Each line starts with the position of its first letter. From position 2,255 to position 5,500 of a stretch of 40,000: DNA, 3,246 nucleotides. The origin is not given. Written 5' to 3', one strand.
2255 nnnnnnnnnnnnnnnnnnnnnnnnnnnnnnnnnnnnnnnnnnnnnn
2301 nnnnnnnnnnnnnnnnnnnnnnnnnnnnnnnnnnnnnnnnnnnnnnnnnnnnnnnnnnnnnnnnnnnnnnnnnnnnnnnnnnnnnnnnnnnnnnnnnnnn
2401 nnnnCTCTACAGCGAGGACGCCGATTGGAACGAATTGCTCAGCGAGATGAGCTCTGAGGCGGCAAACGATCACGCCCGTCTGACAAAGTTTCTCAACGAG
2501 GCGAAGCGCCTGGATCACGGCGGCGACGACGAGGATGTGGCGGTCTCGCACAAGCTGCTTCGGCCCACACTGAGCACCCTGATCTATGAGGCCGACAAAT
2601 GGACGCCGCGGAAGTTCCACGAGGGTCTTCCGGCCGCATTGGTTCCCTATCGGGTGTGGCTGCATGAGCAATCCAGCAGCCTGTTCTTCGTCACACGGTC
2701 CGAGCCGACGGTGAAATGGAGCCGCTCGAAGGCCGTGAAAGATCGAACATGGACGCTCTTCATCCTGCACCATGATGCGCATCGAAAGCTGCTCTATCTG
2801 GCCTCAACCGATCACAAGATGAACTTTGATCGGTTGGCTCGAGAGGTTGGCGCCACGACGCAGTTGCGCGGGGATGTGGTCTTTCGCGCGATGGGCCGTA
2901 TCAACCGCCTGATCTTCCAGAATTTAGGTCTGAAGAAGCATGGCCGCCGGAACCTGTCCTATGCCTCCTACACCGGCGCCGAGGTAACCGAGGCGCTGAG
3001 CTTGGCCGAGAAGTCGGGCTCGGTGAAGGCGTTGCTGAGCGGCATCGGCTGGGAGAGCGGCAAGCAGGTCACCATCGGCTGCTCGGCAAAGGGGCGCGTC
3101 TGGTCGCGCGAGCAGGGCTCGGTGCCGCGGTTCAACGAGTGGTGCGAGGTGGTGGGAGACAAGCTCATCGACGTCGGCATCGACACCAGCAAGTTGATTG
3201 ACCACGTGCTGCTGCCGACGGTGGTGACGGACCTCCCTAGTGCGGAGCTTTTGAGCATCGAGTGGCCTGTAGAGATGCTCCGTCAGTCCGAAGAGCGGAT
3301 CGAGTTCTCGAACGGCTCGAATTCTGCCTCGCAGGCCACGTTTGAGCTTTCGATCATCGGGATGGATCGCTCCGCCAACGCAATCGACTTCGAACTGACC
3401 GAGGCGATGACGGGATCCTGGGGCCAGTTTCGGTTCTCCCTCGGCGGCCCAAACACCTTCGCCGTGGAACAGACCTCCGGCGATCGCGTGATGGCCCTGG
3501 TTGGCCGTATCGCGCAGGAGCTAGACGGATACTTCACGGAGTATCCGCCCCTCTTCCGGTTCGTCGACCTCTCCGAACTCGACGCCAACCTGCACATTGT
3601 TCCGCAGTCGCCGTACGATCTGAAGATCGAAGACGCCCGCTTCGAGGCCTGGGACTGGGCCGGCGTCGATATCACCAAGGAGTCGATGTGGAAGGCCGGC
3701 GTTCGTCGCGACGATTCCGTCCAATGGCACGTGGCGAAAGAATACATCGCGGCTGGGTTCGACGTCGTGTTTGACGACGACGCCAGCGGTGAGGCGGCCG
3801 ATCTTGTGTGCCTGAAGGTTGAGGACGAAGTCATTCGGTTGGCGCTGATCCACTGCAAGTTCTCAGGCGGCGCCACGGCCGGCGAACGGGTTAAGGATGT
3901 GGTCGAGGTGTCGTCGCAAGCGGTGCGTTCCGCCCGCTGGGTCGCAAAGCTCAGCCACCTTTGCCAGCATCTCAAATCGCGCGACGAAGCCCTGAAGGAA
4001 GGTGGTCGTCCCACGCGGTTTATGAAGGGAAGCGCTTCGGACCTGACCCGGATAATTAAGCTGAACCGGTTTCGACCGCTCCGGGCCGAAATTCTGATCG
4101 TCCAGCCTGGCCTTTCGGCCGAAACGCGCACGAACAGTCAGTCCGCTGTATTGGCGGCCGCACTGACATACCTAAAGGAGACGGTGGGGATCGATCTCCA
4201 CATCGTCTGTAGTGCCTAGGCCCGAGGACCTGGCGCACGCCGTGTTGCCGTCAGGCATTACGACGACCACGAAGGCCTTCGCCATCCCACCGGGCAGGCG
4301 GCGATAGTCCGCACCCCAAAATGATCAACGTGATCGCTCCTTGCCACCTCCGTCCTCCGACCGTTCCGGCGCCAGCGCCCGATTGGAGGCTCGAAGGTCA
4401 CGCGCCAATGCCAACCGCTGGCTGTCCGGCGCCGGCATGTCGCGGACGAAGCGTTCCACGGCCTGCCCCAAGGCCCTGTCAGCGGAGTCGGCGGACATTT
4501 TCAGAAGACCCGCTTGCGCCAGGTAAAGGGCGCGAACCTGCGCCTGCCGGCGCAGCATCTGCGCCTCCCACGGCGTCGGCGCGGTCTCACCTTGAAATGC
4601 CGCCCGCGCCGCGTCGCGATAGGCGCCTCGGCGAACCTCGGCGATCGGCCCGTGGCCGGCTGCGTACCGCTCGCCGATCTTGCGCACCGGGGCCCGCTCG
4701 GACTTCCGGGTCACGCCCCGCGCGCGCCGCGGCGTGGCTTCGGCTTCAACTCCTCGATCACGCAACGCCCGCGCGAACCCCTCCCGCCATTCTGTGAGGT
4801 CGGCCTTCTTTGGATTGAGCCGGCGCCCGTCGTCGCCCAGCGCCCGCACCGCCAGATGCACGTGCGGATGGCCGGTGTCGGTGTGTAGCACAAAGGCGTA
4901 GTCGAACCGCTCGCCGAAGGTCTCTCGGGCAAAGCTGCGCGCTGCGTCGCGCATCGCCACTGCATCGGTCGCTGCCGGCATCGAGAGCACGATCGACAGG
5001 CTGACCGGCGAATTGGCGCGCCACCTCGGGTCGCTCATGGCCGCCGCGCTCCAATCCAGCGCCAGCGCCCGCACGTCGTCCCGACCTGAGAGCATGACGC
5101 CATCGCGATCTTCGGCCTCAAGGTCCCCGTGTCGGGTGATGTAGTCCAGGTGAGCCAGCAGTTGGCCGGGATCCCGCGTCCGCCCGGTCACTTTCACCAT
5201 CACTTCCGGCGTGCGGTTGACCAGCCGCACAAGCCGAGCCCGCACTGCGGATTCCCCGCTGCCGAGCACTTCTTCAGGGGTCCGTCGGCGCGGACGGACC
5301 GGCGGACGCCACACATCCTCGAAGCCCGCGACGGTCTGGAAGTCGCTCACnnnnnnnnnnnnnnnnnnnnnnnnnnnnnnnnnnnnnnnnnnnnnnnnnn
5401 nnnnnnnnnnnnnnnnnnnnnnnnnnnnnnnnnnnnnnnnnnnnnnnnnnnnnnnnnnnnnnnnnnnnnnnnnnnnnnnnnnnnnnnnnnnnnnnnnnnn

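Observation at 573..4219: Stand-alone helicase-nuclease fusion (1104 aa) with a small upstream partner ORF: candidate second defence system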

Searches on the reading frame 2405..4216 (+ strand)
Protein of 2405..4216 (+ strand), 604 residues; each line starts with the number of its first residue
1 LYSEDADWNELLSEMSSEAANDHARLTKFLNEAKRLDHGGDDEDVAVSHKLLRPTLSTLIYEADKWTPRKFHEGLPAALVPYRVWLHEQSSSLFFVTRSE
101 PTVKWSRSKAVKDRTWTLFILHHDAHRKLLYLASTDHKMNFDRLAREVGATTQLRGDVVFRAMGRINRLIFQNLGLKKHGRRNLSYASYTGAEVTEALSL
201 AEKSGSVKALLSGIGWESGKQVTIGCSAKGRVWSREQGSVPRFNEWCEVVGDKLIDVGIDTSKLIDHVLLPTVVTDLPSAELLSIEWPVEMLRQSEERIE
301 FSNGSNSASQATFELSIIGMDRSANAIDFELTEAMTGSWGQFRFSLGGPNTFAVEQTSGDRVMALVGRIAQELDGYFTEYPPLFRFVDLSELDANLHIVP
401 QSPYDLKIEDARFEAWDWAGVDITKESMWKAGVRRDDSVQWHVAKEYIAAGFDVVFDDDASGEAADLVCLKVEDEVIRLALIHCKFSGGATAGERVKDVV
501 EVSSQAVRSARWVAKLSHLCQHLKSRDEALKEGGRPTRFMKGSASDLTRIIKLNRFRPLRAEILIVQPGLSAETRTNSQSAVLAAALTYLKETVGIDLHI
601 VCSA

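Call 29: search_protein_representatives(protein=window:2405-4216:+)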
Query: 604 residues. Proteins with E-value up to 0.001 (for the whole library): 1375; up to 1e-10: 930; up to 1e-30: 378. The best 150 are listed.
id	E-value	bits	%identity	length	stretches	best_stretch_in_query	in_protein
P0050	1.8e-254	862.2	63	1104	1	1-604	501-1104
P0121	5.3e-230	781.4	56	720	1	1-603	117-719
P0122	1.1e-192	658.3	50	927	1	1-604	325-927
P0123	2.6e-155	534.8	43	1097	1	1-603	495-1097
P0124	1.0e-153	529.5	42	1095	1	1-603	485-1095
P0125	4.8e-151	520.7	42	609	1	1-603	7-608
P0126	4.8e-149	514.1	48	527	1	51-549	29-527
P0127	1.2e-143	496.3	39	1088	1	1-602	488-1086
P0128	9.5e-137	473.5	41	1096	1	1-603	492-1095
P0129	2.8e-132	458.8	39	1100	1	1-604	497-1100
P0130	4.9e-121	421.7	52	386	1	221-604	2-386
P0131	4.7e-120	418.4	37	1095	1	1-604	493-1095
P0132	3.7e-116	405.5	37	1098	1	1-603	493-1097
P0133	1.4e-113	397.1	36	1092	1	1-603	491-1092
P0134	6.8e-109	381.6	36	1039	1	1-604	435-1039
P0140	3.7e-100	352.7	36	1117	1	1-591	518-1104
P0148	4.7e-92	326.0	34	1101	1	1-603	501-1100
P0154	8.2e-89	315.2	33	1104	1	1-603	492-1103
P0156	8.4e-87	308.6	32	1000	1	1-603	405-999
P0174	8.0e-79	282.3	31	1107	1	1-601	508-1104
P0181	9.8e-78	278.7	29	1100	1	1-598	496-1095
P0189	3.1e-76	273.7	32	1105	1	1-603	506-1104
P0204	1.4e-72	261.6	30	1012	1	1-601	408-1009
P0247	4.6e-65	236.8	30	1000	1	1-603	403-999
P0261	4.8e-62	226.9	28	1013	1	1-603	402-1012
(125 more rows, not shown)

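Call 53: predict_structure(alignment_id=A4)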
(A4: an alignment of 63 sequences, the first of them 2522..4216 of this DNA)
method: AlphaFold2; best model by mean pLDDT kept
length: 565 residues; sequences in the alignment: 63
mean_pLDDT: 85.9   pTM: 0.78
mean pLDDT of the five models: 85.9, 85.3, 84.5, 84.2, 82.2
residues with pLDDT >= 90: 298; 70-90: 208; 50-70: 36; < 50: 23
segments of 3 or more residues with pLDDT < 50: 1-5, 137-149, 165-168
pLDDT, mean of each block of 10 residues (from residue 1): 48 80 96 92 91 91 77 82 96 88 94 89 84 56 42 57 53 79 84 87 90 91 75 88 92 86 93 93 96 94 94 94 94 95 92 90 77 91 90 90 97 96 94 95 87 71 93 89 93 85 96 89 93 87 91 88 91
secondary structure, 60 per line:
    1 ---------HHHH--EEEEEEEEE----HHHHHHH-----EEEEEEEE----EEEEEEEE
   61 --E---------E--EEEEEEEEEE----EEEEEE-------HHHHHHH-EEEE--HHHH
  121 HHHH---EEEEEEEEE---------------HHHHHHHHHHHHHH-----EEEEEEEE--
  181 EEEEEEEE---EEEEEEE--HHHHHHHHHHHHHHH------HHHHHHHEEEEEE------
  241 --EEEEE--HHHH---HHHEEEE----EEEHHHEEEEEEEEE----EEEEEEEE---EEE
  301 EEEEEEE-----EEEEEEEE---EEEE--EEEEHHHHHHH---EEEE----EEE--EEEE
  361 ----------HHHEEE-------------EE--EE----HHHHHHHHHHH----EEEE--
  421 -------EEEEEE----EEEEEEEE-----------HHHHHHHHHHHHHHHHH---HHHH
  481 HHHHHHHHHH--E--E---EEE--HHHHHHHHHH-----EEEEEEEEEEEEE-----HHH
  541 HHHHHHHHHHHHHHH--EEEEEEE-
elements in order: H10-13 E16-24 H29-35 E41-48 E53-60 E76-85 E90-95 H103-109 E111-114 H117-124 E128-136 H152-165 E171-178 E181-188 E192-198 H201-215 H222-228 E229-234 E243-247 H250-253 E260-263 E268-270 E274-282 E287-294 E298-307 E313-320 E324-327 E330-333 H334-340 E344-347 E352-354 E357-360 E374-376 H400-410 E415-418 E428-433 E438-445 H457-473 H477-490 E500-502 H505-514 E520-532 H538-555 E558-564

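Call 57: fold_search(model_id=the predicted structure, library=pdb)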
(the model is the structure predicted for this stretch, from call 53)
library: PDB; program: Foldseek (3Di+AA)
matches with E <= 10: 931; with E <= 0.001: 1
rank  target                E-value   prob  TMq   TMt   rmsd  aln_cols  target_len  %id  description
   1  4q1v_A                7.0e-04  0.12  0.10  0.08  25.4       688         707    8  Crystal structure of a putative dipeptidyl aminopeptidase IV (BACOVA_01349) from Bacteroides ovatus ATCC 8483 at 2.48  (released 2014-05-07)
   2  5t88_A                1.3e-03  0.11  0.09  0.09  23.8       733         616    8  Prolyl oligopeptidase from Pyrococcus furiosus (released 2017-09-06)
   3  7qun_A                5.0e-03  0.11  0.10  0.08  22.8       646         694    8  CryoEM structure of mammalian AAP in complex with Meropenem (released 2022-11-16)
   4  5uw5_D                9.6e-03  0.11  0.11  0.10  22.8       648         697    7  PCY1 H695A Variant in Complex with Follower Peptide (released 2017-05-31)
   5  8cq0_A                2.0e-02  0.09  0.09  0.03  23.5       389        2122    9  Photorhabdus luminescens TcdA1 prepore-to-pore intermediate, K567W K2008W mutant (released 2024-03-13)
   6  7zb2_GGG              2.3e-02  0.08  0.10  0.08  24.5       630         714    8  apo macrocyclase OphP (released 2022-07-06)
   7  7zb2_HHH              2.3e-02  0.05  0.09  0.08  24.8       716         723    7  apo macrocyclase OphP (released 2022-07-06)
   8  7c72_A                2.4e-02  0.05  0.09  0.08  23.4       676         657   10  Structure of a mycobacterium tuberculosis puromycin-hydrolyzing peptidase (released 2021-03-24)
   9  6ue5_A                2.7e-02  0.11  0.10  0.13  21.1       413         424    6  Crystal structure of full-length human DCAF15-DDB1-deltaPBP-DDA1-RBM39 in complex with 4-(aminomethyl)-N-(3-cyano-4-me (released 2019-12-18)
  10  7zb2_FFF              2.7e-02  0.04  0.08  0.07  25.0       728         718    8  apo macrocyclase OphP (released 2022-07-06)
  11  5o3x_B                2.9e-02  0.08  0.10  0.09  22.6       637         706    7  Structural characterization of the fast and promiscuous macrocyclase from plant - apo PCY1 (released 2018-02-07)
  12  5ezo_A                3.2e-02  0.09  0.09  0.14  24.2       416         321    6  Crystal Structure of PfCyRPA in complex with an invasion-inhibitory antibody Fab. (released 2017-01-11)
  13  5wix                  3.6e-02  0.06  0.09  0.12  22.0       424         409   10  Crystal structure of P47 of Clostridium botulinum E1 (released 2017-10-25)
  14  7zb2_CCC              3.6e-02  0.04  0.09  0.08  25.1       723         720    7  apo macrocyclase OphP (released 2022-07-06)
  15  3ivm                  3.8e-02  0.03  0.08  0.07  24.6       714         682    7  apPEP_WT+PP closed state (released 2010-05-05)
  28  4g6u_A                6.8e-02  0.57  0.14  0.31  10.6       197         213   11  CdiA-CT/CdiI toxin and immunity complex from Escherichia coli (released 2012-12-12)
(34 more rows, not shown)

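Call 63: fold_search(model_id=the predicted structure, library=viral)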
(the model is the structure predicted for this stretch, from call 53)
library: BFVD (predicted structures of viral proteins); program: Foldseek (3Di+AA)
matches with E <= 10: 984; with E <= 0.001: 0
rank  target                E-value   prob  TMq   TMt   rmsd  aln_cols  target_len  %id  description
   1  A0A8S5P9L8            2.5e-03  1.00  0.22  0.31   9.1       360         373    8  Recombination-associated protein [Siphoviridae sp. ct8Hx23]
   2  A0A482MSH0            2.7e-03  1.00  0.23  0.41   7.9       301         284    8  Exonuclease [Escherichia phage PTXU04]
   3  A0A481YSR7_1          3.2e-03  0.21  0.08  0.06  22.7       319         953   10  mRNA capping enzyme [Marseillevirus LCMAC101]
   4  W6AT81                4.6e-03  0.99  0.23  0.31   7.4       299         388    8  (no name in the UniProt tables at hand)
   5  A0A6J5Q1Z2            5.2e-03  0.89  0.17  0.26  10.4       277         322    9  Uncharacterized protein [uncultured Caudovirales phage]
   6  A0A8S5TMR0            5.2e-03  0.14  0.10  0.08  25.7       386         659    6  43 kDa tail protein [Siphoviridae sp. ct9UA16]
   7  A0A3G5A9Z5            5.5e-03  0.09  0.10  0.10  23.9       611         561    7  ATPase [Hyperionvirus sp.]
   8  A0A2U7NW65            6.4e-03  0.99  0.21  0.34  12.8       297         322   12  (no name in the UniProt tables at hand)
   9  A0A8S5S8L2            6.8e-03  0.87  0.16  0.25  11.9       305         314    8  Uncharacterized protein [Siphoviridae sp. ctylc9]
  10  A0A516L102            7.2e-03  0.08  0.08  0.05  21.3       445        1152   10  (no name in the UniProt tables at hand)
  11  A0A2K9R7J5            7.6e-03  0.63  0.13  0.21  14.1       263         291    7  (no name in the UniProt tables at hand)
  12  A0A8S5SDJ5            8.0e-03  0.08  0.06  0.06  36.8       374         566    8  Tail fiber protein [Siphoviridae sp. ctnpt50]
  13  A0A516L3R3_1          1.0e-02  0.12  0.09  0.07  20.7       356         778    9  (no name in the UniProt tables at hand)
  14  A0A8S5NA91            1.3e-02  0.14  0.08  0.08  24.8       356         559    8  Uncharacterized protein [Myoviridae sp. ctx322]
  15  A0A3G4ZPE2            1.4e-02  0.35  0.12  0.20  18.3       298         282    8  Uncharacterized protein [Terrestrivirus sp.]
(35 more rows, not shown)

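Call 99: search_dna_similar(query=window:2405-4216:+, collection=phages, mode=protein, max_evalue=0.00001, max_rows=10)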
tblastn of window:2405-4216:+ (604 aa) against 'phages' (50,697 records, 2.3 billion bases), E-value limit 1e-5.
Records with a match: 2; places in all: 2; records where one place covers at least 80% of the query: 2.
Best place of each record, by identity: <60% 2.
By first word of the organism name: Acinetobacter 2.
By host as written in the record: - 2.
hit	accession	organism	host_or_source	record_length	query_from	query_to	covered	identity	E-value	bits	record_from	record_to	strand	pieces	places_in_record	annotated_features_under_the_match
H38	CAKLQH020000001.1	Acinetobacter phage MD-2021a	not known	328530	1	588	97%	28.9%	4e-68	246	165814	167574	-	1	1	uvrB_1: UvrABC system protein B (excinuclease ABC subunit B)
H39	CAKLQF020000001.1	Acinetobacter phage MD-2021a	not known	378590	1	588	97%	28.9%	4e-68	246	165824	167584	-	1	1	uvrB_1: UvrABC system protein B (excinuclease ABC subunit B)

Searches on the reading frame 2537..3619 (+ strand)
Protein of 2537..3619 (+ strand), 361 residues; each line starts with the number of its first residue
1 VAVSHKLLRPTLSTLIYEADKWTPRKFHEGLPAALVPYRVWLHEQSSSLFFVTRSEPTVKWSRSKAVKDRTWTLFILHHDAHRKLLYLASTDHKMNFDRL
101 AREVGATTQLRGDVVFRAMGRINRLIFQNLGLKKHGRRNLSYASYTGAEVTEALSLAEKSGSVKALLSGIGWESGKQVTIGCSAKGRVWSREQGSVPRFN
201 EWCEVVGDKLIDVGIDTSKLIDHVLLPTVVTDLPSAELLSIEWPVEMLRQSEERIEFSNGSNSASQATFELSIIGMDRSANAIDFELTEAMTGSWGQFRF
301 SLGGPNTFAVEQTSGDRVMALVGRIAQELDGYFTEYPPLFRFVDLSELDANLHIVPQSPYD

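Call 66: search_solved_structures(query=A6, max_evalue=10, show_alignments=2)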
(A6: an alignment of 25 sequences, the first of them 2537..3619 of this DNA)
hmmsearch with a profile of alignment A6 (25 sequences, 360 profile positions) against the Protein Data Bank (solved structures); distinct sequences matched with E-value up to 10: 0.

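Call 72: search_protein_families(library=phrogs, proteins=[window:2537-3619:+], max_evalue=0.1)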
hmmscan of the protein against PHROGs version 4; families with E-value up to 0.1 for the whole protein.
window:2537-3619:+ (361 aa): 0 families

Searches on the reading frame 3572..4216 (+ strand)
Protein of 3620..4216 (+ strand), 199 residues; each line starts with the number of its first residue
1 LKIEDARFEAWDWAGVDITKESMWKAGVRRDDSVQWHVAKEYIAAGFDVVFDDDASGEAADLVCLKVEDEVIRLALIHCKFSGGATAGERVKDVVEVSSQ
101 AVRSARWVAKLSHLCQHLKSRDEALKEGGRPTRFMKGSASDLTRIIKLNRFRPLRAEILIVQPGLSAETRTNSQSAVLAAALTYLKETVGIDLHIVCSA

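Call 44: search_solved_structures(query=A3, max_evalue=10)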
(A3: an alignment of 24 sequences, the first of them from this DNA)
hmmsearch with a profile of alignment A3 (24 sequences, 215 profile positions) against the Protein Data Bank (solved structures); distinct sequences matched with E-value up to 10: 3.
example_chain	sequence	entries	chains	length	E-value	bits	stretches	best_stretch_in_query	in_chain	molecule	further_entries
1k49_A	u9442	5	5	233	0.34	13.5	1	53-86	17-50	3,4-Dihydroxy-2-Butanone 4-Phosphate Synthase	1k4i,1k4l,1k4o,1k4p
6j5i_H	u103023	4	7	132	0.75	12.4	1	161-208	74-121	ATP synthase subunit delta, mitochondrial | ATP synthase F(1) complex subunit delta, mitochondrial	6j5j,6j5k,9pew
9bxu_H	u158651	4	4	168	1.2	11.7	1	162-208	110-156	ATP synthase F1 subunit delta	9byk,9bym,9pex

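Call 58: search_protein_families(library=pfam, alignment_id=A3, max_evalue=10)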
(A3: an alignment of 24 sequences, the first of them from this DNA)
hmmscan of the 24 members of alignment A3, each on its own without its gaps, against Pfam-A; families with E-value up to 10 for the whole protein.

A. member 1, seq(215 aa): 1 family
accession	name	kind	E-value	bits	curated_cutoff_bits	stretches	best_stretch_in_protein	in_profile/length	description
PF07794.16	DUF1633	-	0.025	13.1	26.4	1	85-187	250-348/854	Protein of unknown function (DUF1633)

B. families by the number of members that match (of 24 scanned): 7 families
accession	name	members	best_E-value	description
PF12992.12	DUF3876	1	0.02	Domain of unknown function, B. Theta Gene description (DUF3876)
PF07794.16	DUF1633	1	0.025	Protein of unknown function (DUF1633)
PF17449.7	YrzK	1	0.036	Uncharacterized YrzK-like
PF09154.16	Alpha-amy_C_pro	1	0.13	Alpha-amylase C-terminal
PF08878.16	HamA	1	0.22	HamA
PF07477.17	Glyco_hydro_67C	1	0.26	Glycosyl hydrolase family 67 C-terminus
PF03859.21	CG-1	1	1.2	CG-1 domain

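Call 72: search_protein_families(library=phrogs, proteins=[window:3620-4216:+], max_evalue=0.1)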
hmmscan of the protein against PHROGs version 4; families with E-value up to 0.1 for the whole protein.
window:3620-4216:+ (199 aa): 0 families

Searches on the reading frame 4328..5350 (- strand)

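Call 28: search_protein_families(library=pfam, proteins=[window:4328-5350:-], max_evalue=0.001)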
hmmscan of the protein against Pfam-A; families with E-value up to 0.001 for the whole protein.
window:4328-5350:- (341 aa): 1 family
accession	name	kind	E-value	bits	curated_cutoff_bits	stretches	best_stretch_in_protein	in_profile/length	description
PF03432.20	Relaxase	-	1.4e-13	51.7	24.6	1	91-198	21-129/132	MobA/VirD2-like, nuclease domain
